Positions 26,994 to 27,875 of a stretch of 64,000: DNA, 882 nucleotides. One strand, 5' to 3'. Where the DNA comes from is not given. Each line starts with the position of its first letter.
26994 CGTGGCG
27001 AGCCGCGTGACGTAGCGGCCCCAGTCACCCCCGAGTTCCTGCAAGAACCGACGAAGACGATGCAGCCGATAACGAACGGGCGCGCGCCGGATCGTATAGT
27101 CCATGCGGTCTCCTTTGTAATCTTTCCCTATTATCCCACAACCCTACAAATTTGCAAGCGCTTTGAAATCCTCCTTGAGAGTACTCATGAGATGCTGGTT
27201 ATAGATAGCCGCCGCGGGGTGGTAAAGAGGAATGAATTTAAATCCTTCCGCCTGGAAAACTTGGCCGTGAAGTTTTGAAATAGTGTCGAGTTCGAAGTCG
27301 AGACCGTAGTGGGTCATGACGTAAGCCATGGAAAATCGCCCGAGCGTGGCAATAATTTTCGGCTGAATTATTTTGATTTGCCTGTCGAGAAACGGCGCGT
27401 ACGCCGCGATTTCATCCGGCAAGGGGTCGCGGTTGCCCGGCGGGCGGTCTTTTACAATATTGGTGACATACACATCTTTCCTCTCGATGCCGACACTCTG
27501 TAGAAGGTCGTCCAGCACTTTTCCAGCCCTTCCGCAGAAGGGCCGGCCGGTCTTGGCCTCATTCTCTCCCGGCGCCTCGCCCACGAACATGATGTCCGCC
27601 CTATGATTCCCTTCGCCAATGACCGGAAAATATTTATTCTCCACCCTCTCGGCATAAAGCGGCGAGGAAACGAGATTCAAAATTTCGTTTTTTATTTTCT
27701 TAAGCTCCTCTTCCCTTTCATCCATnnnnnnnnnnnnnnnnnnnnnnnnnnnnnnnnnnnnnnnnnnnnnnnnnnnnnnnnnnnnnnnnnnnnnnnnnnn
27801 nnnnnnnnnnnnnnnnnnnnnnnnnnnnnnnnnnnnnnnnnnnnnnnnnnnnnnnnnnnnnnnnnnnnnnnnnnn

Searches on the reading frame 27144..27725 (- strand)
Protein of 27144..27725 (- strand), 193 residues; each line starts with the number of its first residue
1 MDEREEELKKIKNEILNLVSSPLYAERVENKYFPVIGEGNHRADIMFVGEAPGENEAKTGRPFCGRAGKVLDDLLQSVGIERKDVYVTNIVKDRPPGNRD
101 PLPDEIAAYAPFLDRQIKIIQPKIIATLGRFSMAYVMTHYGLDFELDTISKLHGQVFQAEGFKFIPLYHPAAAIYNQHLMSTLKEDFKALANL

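Call 11: search_protein_families(library=pfam, proteins=[window:27144-27725:-], max_evalue=0.01)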
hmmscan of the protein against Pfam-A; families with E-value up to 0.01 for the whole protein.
window:27144-27725:- (193 aa): 1 family
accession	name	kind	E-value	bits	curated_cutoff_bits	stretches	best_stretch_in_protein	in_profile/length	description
PF03167.25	UDG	-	3.8e-34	118.2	24.3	1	37-180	2-128/141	Uracil DNA glycosylase superfamily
